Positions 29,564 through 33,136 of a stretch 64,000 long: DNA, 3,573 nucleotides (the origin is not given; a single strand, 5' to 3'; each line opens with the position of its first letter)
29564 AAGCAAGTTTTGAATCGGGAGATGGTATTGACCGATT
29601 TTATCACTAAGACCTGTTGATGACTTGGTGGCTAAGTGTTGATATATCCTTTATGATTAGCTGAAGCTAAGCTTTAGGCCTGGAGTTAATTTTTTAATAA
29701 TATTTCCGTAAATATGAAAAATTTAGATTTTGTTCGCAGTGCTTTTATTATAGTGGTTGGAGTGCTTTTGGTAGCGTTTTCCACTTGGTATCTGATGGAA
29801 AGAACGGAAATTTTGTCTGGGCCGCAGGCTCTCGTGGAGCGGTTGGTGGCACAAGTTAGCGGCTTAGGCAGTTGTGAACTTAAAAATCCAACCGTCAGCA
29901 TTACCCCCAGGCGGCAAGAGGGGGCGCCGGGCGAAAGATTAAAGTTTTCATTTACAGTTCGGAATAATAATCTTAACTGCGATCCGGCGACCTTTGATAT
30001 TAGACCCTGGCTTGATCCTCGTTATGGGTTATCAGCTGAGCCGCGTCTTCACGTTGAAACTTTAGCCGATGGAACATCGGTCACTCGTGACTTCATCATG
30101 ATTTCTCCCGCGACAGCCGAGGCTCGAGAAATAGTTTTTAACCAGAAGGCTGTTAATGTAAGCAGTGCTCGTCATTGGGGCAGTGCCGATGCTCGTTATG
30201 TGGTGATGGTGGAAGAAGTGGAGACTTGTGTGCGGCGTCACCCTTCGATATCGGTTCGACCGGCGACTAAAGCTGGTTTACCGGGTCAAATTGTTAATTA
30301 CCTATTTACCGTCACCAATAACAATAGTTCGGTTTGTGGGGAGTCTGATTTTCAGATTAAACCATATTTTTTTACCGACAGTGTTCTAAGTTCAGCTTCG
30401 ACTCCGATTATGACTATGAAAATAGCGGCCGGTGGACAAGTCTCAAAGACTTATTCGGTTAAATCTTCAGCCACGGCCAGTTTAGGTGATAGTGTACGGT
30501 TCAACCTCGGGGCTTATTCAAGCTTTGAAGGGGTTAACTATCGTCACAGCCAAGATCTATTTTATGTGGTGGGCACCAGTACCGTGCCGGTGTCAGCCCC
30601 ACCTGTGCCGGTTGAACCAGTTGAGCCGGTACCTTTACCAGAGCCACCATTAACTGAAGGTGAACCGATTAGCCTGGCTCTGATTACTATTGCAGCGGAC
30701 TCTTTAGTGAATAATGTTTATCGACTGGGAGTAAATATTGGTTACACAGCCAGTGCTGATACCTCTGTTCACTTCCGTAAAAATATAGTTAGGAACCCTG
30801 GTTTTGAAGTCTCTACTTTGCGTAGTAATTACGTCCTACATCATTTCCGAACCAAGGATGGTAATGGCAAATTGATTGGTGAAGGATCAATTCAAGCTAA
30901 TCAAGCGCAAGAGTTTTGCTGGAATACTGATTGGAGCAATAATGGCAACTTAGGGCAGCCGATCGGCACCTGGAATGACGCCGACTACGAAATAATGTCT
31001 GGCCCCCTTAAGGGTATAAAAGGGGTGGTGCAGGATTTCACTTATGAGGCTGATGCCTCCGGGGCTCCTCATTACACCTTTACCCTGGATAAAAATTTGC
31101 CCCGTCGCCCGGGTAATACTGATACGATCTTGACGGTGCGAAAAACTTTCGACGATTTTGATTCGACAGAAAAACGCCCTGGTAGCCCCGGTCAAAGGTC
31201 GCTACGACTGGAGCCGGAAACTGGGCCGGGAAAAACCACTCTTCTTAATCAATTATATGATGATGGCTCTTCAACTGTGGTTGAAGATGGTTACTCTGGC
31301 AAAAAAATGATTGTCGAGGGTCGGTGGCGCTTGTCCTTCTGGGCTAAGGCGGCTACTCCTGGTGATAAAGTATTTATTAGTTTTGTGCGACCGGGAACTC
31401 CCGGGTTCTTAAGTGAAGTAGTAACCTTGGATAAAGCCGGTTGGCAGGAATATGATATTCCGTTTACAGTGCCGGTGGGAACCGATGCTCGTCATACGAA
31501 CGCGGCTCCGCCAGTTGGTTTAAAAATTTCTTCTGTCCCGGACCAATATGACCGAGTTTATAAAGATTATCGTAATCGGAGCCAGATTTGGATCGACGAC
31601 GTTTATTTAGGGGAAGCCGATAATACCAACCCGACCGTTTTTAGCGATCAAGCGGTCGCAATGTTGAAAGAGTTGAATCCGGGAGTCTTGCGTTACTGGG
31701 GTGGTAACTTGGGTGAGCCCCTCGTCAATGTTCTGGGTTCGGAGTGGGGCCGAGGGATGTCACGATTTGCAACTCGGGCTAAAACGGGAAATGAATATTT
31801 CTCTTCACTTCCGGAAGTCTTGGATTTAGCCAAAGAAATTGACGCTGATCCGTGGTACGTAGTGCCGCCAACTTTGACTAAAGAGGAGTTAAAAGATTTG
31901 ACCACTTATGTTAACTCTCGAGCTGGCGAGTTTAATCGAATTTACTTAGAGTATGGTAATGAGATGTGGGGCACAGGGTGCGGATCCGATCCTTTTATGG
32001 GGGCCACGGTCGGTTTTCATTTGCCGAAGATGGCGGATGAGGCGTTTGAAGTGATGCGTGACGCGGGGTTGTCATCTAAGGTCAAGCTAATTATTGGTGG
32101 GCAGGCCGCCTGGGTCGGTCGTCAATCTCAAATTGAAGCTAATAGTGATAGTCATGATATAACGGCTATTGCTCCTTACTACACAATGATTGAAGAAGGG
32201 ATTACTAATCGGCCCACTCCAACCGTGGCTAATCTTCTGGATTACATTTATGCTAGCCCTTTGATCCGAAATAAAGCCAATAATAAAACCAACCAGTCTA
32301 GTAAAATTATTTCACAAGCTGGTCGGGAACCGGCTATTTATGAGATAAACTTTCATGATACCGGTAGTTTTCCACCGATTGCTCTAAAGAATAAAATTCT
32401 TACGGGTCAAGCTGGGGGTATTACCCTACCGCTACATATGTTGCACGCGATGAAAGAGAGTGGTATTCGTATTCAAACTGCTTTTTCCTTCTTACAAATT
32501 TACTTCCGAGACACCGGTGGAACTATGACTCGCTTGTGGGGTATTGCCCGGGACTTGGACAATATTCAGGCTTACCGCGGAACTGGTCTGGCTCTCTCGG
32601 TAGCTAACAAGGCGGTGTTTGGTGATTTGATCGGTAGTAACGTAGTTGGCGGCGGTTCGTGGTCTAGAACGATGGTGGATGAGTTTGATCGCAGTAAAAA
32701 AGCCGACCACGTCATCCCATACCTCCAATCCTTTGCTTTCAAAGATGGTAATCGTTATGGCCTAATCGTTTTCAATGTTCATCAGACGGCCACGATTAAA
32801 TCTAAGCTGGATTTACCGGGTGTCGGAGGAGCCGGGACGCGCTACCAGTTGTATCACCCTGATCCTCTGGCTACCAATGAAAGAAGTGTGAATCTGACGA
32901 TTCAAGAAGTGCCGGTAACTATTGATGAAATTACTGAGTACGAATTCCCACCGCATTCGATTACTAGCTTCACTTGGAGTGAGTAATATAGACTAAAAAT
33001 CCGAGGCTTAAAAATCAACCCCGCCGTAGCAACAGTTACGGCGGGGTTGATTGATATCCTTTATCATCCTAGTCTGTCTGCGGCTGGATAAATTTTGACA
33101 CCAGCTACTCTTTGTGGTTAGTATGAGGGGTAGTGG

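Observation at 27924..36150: Tandem family of three large secreted proteins: shared Ig-like 'CDPATF.I.PW' repeats fused to a truncated beta-helix or to GH51-like glycosidase barrels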

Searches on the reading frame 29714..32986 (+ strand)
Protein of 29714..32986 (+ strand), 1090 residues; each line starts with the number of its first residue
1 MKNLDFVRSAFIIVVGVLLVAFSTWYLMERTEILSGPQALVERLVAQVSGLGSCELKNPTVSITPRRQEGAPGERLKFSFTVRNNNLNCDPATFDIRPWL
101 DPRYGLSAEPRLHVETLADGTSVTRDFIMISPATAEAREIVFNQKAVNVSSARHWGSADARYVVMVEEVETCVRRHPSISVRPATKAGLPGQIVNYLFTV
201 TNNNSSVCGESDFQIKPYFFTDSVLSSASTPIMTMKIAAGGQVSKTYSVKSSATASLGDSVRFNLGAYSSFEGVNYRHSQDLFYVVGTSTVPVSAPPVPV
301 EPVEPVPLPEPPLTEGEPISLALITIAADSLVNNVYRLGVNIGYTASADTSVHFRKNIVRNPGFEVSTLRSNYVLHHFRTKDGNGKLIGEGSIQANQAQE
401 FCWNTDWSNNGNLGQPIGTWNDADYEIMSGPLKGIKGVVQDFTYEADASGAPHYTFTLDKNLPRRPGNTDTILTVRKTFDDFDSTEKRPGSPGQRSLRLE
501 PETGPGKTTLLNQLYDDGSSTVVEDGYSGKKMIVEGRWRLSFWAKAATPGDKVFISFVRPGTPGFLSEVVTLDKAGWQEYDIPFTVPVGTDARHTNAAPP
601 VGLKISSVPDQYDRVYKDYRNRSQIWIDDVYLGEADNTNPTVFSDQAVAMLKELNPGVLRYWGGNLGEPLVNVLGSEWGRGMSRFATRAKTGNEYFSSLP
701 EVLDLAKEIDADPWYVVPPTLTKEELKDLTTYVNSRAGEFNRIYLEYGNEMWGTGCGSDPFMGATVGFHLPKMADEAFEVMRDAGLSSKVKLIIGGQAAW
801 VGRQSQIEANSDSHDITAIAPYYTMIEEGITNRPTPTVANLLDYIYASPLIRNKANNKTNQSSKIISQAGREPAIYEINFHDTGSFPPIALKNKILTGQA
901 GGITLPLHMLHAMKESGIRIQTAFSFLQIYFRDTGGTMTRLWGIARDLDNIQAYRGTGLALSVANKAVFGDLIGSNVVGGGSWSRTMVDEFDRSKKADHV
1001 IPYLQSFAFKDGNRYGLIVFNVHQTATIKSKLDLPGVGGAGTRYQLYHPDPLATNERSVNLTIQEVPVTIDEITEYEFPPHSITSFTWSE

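Call 3: search_protein_families(library=pfam, proteins=[window:29714-32986:+], max_evalue=1)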
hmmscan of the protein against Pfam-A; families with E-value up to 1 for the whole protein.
window:29714-32986:+ (1090 aa): 1 family
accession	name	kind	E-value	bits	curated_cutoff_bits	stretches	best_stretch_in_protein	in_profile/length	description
PF23619.1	Ig_VWA7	-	0.003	18.2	27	1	71-137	13-74/104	VWA7 Ig-like domain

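Call 4: search_protein_families(library=ncbifam, proteins=[window:29714-32986:+], max_evalue=1)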
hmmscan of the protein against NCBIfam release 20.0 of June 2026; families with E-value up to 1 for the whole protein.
window:29714-32986:+ (1090 aa): 1 family
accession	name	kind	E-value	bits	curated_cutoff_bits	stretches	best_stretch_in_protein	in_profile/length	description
TIGR01451.2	B_ant_repeat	repeat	0.0077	16.2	24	0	190-205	10-25/53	DUF11 type repeat protein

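Call 5: search_solved_structures(query=window:29714-32986:+, max_evalue=10, show_alignments=3)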
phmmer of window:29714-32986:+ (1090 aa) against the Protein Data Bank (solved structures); distinct sequences matched with E-value up to 10: 2.
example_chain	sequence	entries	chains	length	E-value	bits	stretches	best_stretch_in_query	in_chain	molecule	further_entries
7ajq_A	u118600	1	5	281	1.7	9.5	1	288-335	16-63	Biopolymer transport protein ExbB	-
6ye4_A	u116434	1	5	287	1.8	9.4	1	288-335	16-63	Biopolymer transport protein ExbB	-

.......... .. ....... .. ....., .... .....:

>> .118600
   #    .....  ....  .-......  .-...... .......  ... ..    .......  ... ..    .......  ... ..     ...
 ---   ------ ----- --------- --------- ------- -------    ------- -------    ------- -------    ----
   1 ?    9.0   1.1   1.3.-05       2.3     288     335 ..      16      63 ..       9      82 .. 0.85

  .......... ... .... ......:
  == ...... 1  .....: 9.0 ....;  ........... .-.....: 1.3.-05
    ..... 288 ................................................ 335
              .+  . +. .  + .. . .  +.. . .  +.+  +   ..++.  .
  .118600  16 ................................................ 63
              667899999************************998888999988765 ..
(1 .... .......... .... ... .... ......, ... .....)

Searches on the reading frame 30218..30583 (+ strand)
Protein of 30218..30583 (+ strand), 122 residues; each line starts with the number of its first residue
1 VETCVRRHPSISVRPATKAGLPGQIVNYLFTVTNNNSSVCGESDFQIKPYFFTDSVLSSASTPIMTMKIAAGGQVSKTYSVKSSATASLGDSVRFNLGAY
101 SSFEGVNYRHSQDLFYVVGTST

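Call 64: find_homologous_proteins(query=A3, max_evalue=0.01)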
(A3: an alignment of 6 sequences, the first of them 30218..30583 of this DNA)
Query A3 (6 sequences): 1179 candidates shared short words with the query, none scored E <= 0.01.
